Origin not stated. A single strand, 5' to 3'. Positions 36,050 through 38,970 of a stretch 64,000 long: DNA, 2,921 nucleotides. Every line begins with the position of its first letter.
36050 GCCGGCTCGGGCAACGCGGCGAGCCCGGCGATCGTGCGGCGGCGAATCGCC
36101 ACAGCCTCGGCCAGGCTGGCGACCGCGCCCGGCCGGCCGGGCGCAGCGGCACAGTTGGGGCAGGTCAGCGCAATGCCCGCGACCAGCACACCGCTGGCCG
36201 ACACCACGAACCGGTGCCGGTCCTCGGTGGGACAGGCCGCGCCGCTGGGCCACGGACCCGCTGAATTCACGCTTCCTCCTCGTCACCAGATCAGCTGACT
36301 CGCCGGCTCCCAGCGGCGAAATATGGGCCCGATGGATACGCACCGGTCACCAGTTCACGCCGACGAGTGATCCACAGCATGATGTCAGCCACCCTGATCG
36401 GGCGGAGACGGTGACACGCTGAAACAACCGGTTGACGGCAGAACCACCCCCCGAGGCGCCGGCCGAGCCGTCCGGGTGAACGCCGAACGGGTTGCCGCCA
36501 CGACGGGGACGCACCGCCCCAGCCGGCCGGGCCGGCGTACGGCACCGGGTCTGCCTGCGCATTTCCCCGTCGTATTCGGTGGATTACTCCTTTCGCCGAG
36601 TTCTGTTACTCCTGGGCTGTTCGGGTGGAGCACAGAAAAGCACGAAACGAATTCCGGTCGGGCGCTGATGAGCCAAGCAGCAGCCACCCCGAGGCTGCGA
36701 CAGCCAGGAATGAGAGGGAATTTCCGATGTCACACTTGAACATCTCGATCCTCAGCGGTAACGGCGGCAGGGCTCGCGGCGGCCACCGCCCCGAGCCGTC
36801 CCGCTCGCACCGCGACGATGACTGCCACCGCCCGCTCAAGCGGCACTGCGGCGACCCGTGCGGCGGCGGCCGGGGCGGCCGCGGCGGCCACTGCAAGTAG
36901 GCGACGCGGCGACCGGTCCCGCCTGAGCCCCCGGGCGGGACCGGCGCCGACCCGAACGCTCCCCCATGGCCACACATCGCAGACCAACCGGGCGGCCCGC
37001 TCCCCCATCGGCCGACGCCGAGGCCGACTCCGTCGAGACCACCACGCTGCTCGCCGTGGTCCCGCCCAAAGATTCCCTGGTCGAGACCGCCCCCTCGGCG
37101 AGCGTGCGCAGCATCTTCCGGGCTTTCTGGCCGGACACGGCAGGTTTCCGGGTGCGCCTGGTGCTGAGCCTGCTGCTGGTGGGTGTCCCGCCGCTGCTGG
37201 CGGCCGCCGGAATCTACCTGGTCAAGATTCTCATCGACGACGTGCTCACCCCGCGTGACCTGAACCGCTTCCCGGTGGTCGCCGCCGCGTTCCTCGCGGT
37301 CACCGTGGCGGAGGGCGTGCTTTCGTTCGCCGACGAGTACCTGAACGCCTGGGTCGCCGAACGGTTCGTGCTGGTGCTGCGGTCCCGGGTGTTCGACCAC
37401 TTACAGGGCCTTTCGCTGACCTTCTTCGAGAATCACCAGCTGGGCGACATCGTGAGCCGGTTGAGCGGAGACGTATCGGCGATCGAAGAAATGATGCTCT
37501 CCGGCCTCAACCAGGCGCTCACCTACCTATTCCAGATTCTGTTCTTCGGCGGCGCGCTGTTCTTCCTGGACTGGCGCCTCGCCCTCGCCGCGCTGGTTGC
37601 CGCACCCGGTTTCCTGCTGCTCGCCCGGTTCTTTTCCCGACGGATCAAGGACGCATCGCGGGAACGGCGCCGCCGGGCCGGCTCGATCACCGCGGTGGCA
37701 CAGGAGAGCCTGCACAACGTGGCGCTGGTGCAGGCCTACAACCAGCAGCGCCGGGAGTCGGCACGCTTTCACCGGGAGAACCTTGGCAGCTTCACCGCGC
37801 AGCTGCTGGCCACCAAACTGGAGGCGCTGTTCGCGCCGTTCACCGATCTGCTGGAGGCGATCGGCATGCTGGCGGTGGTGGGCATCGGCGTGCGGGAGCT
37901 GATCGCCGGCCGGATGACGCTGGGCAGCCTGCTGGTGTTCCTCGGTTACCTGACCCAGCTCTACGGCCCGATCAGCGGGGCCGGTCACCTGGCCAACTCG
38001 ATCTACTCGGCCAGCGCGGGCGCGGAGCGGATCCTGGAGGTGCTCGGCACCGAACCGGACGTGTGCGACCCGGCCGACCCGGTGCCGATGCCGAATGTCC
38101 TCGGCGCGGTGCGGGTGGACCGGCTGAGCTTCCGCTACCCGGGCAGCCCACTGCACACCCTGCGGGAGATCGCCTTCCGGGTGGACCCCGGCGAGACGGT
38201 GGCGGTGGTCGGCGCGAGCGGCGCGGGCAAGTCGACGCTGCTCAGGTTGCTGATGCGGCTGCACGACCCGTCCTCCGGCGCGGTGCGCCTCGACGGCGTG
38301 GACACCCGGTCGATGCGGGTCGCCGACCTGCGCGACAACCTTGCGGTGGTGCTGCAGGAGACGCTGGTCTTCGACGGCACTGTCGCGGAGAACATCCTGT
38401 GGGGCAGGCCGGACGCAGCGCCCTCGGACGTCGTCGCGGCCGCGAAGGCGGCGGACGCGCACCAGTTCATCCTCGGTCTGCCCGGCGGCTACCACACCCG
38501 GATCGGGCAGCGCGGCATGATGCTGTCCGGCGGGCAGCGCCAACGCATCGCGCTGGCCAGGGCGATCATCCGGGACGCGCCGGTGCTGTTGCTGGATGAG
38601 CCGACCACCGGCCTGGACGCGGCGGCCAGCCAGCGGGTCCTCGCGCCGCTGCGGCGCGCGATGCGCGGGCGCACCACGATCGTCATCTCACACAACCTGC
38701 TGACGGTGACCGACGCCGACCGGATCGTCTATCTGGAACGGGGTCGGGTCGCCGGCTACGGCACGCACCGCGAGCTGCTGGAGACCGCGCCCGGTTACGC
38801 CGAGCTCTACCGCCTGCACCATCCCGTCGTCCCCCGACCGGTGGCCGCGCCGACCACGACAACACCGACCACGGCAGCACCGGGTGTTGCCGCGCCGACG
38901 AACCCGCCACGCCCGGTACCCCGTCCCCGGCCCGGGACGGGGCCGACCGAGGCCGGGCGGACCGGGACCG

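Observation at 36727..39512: Unrecognised Cys/His/RGG-rich 57-aa peptide with stem-loop and dedicated ABC exporter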

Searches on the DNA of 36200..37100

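Call 12: search_rna_families(source=window, start=36200, end=37100, threshold=evalue, max_evalue=10, show_alignments=3)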
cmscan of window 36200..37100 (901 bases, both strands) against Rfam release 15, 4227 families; matches with E-value up to 10: 3.
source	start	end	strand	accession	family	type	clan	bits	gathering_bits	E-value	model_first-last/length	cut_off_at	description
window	36959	37006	-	RF02040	HOTTIP_1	Gene; lncRNA;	-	20.3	50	0.083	1-57/57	no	HOXA transcript at the distal tip, conserved region 1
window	36587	36600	-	RF03156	L31-Firmicutes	Cis-reg; leader;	CL00118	14.1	33.3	4.6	1-32/32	no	L31-Firmicutes ribosomal protein leader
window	36830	36862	+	RF02243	Xoo8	Gene; sRNA;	-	8.5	90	10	1-323/323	no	Proteobacterial sRNA Xoo8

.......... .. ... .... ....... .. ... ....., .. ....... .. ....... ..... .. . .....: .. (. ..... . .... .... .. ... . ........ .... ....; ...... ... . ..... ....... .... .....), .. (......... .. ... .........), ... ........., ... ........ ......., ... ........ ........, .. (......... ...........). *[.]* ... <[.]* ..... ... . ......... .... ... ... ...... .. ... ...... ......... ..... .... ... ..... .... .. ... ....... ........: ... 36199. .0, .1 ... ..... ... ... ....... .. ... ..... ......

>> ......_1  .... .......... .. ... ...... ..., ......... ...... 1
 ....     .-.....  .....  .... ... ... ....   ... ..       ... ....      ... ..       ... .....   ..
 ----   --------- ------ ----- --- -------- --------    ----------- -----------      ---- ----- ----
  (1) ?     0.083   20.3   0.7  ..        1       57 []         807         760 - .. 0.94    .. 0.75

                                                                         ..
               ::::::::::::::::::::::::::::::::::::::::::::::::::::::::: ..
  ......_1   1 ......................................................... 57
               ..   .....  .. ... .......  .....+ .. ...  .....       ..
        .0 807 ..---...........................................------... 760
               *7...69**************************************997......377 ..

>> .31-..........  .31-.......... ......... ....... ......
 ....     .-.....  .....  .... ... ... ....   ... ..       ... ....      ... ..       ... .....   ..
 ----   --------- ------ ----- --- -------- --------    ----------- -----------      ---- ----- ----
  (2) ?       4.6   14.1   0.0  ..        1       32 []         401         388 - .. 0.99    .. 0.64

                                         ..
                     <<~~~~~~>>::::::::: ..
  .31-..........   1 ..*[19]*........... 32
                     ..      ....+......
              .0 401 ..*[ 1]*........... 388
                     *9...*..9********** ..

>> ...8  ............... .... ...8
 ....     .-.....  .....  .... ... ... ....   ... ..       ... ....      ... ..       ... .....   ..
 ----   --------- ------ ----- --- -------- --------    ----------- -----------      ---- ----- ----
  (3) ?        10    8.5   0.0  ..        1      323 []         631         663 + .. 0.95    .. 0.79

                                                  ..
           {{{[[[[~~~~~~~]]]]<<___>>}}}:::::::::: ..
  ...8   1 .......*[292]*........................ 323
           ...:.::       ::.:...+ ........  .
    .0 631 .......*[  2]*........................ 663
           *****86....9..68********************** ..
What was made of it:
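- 36583..36726 (+): Conserved non-coding leader upstream of the small ORF (Pseudonocardia clade only). It contains an invariant 20-mer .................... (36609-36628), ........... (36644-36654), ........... (36663-36673), a UCCUUUC stretch (36588-36594) that can pair with the SD, and the SD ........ (36712-36719). No Rfam family matches (call 12).
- On Known structured RNA family (for the leader): No relevant hit at E up to 10 over 36200-37100 (call 12).
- Tried and rejected: Rfam over 36200-37100 gave no credible match (call 12).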

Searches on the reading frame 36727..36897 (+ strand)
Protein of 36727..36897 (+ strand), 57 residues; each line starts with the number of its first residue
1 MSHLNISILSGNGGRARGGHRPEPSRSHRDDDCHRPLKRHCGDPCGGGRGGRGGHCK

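Call 6: search_protein_families(library=pfam, proteins=[window:36727-36897:+], max_evalue=1)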
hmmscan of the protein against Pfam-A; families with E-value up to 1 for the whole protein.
window:36727-36897:+ (57 aa): 0 families
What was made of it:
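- On Class II bacteriocin or peptidase-containing ABC transporter system: No Peptidase_C39 among the Pfam hits (call 6).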

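Call 7: find_homologous_proteins(query=window:36727-36897:+, max_evalue=10)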
Query seq(57 aa) (57 aa): 1 proteins with E <= 10 among 8 candidates.
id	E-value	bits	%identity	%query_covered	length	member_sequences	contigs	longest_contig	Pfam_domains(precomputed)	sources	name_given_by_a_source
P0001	2.4e-30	122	100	100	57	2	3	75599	-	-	-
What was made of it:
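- Tried and rejected: Direct homology search with the 57-aa peptide found only itself (call 7).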

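Call 16: search_protein_families(library=ncbifam, proteins=[window:36727-36897:+], max_evalue=10)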
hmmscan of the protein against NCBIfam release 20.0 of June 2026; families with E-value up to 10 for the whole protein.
seq(57 aa): 0 families

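Call 30: find_homologous_proteins(query=A3, max_evalue=1)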
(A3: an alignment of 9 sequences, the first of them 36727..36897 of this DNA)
Query A3 (9 sequences) (57 aa, profile of the alignment): 9 proteins with E <= 1 among 8000 candidates.
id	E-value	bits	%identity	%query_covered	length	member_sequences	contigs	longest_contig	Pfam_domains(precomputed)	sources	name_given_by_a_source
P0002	2.5e-10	58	44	56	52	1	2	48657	-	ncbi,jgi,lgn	ncbi:MAG TPA: hypothetical protein VGH99_10110 [Pseudonocardia sp.]|jgi:hypothetical protein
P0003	7.3e-10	56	-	-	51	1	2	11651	-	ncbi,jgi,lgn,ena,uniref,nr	ncbi:MAG TPA: hypothetical protein VK735_38885 [Pseudonocardia sp.]|uniref:hypothetical protein n=1 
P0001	8.0e-10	56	100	100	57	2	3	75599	-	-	-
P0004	1.7e-9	55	63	25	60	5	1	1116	-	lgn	-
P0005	8.5e-9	53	55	19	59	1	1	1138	-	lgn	-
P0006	1.7e-8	52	35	58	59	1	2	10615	-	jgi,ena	-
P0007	2.0e-6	45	100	11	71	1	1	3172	-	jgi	-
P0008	1.3e-5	43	44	28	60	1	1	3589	-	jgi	jgi:hypothetical protein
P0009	1.4e-4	40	57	12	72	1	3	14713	-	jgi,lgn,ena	-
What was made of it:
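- Tried and rejected: A clade profile found nine hits, all 'hypothetical protein' (call 30).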

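Call 50: predict_structure(alignment_id=A5)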
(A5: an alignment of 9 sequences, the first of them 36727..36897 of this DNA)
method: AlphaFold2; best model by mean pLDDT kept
length: 57 residues; sequences in the alignment: 9
mean_pLDDT: 53.5   pTM: 0.12
mean pLDDT of the five models: 53.5, 53.4, 50.8, 48.8, 47.6
residues with pLDDT >= 90: 0; 70-90: 0; 50-70: 45; < 50: 12
segments of 3 or more residues with pLDDT < 50: 53-57
pLDDT, mean of each block of 10 residues (from residue 1): 55 52 59 56 51 46
secondary structure: DSSP gave nothing for this model
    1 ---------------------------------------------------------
elements in order:
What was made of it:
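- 36727..36900 (+): Small ORF of 57 aa. It has a hydrophobic N-terminus (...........) and a disordered Gly/Arg/His/Asp/Cys core. In the clade, D30, D31, C33, R35, R39 and C56 are invariant. AlphaFold2 gives pLDDT 53 and no secondary structure (call 50).
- No predicted fold (call 50).
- Tried and rejected: AlphaFold2 on the peptide gave no structure (call 50).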

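Call 54: find_encoding_contigs(protein=P0001, flank=3000, max_places=4)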
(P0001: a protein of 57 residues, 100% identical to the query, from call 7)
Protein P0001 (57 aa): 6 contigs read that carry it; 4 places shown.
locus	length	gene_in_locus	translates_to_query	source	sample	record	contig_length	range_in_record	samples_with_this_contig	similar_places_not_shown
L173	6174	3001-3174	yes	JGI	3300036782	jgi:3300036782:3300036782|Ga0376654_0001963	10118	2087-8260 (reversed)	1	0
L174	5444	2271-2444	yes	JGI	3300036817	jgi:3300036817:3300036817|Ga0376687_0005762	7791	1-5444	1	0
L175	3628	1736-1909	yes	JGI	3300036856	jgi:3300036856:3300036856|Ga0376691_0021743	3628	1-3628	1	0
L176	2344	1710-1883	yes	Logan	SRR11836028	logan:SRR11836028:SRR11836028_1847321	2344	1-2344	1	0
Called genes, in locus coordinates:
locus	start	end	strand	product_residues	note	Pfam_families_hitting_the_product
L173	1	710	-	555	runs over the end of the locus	-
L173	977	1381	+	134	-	PF12840:HTH_20 (weak), PF01022:HTH_5 (weak), PF12802:MarR_2 (weak)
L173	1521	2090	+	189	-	PF00300:His_Phos_1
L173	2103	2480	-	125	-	-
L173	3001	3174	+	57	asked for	-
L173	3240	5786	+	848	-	PF00664:ABC_membrane, PF02463:SMC_N (faint), PF00005:ABC_tran, PF13304:AAA_21 (faint)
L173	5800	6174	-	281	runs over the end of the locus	-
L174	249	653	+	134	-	PF12840:HTH_20 (weak), PF01022:HTH_5 (weak), PF12802:MarR_2 (weak)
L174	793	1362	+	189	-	PF00300:His_Phos_1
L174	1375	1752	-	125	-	-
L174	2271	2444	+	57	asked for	-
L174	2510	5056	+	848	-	PF00664:ABC_membrane, PF02463:SMC_N (faint), PF00005:ABC_tran, PF13304:AAA_21 (faint)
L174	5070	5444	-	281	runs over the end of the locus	-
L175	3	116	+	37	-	?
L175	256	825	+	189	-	PF00300:His_Phos_1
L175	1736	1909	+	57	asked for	-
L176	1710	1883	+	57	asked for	-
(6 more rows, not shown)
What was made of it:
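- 36727..36900 (+): Gene callers predict it in six metagenome contigs (call 54).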

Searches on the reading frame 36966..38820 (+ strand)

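Call 8: find_related_loci(query=window:36966-38820:+, collection=genome_contigs, flank=4000)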
Query window:36966-38820:+ (618 aa) in genome_contigs; peptide patterns used: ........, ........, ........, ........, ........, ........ (x = any residue, [..] = any of these).
409 stretches matched a pattern; 321 encode a relative of the query (tblastn E <= 1e-3); the best 80 are kept; 80 distinct loci.
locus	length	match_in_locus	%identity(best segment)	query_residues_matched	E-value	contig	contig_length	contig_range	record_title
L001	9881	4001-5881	76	1-618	0e+0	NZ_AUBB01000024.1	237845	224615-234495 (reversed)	Pseudonocardia spinosispora DSM 44797 G406DRAFT_scaffold00013.13_C, whole genome shotgun sequence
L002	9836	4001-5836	75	7-618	0e+0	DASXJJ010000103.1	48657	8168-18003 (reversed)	MAG TPA_asm: Pseudonocardia sp. isolate SMAG_U5245 k141_874758, whole genome shotgun sequence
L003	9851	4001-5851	72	1-618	0e+0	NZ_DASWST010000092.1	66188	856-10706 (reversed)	MAG: Pseudonocardia sp. isolate SMAG_U3556 k141_2000756, whole genome shotgun sequence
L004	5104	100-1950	70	1-618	0e+0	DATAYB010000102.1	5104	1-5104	MAG TPA_asm: Pseudonocardia sp. isolate SMAG_U5668 k141_1870905, whole genome shotgun sequence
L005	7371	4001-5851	70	1-618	0e+0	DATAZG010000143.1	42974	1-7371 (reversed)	MAG TPA_asm: Pseudonocardia sp. isolate SMAG_U5699 k141_867969, whole genome shotgun sequence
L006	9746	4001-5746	71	37-618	0e+0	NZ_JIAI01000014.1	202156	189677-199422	Pseudonocardia acaciae DSM 45401 N912DRAFT_scaffold00014.14_C, whole genome shotgun sequence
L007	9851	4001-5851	74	1-618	0e+0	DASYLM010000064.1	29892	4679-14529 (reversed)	MAG TPA_asm: Pseudonocardia sp. isolate SMAG_U4348 k141_777912, whole genome shotgun sequence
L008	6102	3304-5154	72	1-618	0e+0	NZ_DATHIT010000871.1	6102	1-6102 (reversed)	MAG: Pseudonocardia sp. isolate SMAG_U12533 k141_199439, whole genome shotgun sequence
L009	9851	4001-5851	73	1-618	0e+0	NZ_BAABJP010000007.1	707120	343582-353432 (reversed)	Pseudonocardia eucalypti strain JCM 18303 sequence07, whole genome shotgun sequence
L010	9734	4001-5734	57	39-616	0e+0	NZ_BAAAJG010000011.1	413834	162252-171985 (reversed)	Pseudonocardia aurantiaca strain JCM 11838 sequence11, whole genome shotgun sequence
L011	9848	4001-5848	55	9-618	0e+0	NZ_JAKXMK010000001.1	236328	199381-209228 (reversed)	Pseudonocardia alaniniphila strain Y-16303 Pseudonocardia, whole genome shotgun sequence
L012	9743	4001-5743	57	38-618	0e+0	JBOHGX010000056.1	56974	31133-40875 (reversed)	MAG: Pseudonocardiaceae bacterium isolate SC-B1_metabat2.bin.10 k127_104002, whole genome shotgun sequence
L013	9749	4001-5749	56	36-618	0e+0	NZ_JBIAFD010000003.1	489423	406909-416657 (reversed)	Streptomyces sp. NPDC007264 NPDC007264_71_D10.ctg-0003, whole genome shotgun sequence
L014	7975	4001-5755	56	33-617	0e+0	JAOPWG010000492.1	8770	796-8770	MAG: Modestobacter sp. isolate RYN_168 scaffold_774041, whole genome shotgun sequence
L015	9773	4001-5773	52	28-618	9e-175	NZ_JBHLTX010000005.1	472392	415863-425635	Streptomyces palmae strain TBRC 1999 GCM70007118_107, whole genome shotgun sequence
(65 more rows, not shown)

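Call 28: search_solved_structures(query=window:36966-38820:+, max_evalue=1e-40)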
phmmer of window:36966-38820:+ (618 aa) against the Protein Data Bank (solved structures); distinct sequences matched with E-value up to 1e-40: 252 (the best 60 are shown).
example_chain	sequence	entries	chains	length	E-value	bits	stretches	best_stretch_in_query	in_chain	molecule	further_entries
9nfi_A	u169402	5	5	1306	9.5e-141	473.4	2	128-612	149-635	Permeability Glycoprotein (P-gp)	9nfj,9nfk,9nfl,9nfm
6fn4_A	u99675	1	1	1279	2.1e-140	472.3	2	108-610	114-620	Apo form of Human-mouse chimeric ABCB1 (ABCB1HM) in complex with Antigen binding fragment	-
6fn1_A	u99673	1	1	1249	2.4e-140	472.1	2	108-610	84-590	Human-mouse chimeric ABCB1 (ABCBHM)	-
8woi_A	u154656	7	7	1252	4.6e-139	467.9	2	120-617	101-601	ABC transporter B family member 19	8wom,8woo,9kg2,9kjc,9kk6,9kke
6qee_A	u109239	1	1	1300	1.6e-138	466.1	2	108-610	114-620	ABCB1HM-EQ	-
8wp0_A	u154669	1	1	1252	3.1e-138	465.2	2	120-617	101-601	ABC transporter B family member 19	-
6ujt_A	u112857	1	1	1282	1.8e-137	462.6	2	109-610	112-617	ATP-dependent translocase ABCB1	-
6ujs_A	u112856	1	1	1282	1.9e-137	462.5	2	109-610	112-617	ATP-dependent translocase ABCB1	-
6ujw_A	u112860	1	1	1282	2.7e-137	462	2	109-610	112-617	ATP-dependent translocase ABCB1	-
6q81_A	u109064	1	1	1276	3.1e-137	461.9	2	109-610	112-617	P-glycoprotein (ABCB1)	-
4m2s_A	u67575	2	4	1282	3.2e-137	461.8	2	109-610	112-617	Multidrug resistance protein 1A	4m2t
5kpi_A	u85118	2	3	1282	3.2e-137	461.8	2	109-610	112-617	Multidrug resistance protein 1A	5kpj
4q9h_A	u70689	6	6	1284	3.2e-137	461.8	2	109-610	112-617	Multidrug resistance protein 1A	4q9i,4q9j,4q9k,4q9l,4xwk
4ksb_A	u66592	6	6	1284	3.2e-137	461.8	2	109-610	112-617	Multidrug resistance protein 1A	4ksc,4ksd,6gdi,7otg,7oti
3g60_A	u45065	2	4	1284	3.2e-137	461.8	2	109-610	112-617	Multidrug resistance protein 1a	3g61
6raf_A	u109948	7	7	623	4.4e-99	335.9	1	48-617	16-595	Multidrug resistance ABC transporter ATP-binding and permease protein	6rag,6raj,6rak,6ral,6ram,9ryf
5mkk_A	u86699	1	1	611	4.5e-99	335.9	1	48-617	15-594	Multidrug resistance ABC transporter ATP-binding and permease protein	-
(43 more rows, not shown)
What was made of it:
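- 36966..39512 (+): ABCB-type (type IV fold) half-transporter of 848 aa. TMD aa 77-335 (about 37194-37970), NBD aa 399-548 (about 38160-38609), Pro/Arg/Ala-rich C-terminal tail aa 619-848 (38820-39509). There is no SD before the ATG. The closest solved bacterial structures are Sav1866, a 'multidrug resistance ABC transporter' half-transporter (5mkk, 6raf) and MsbA (call 28).
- On ABC exporter, ABCB / type IV fold half-transporter: The closest solved bacterial half-transporters are Sav1866, 5mkk/6raf and MsbA (call 28).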
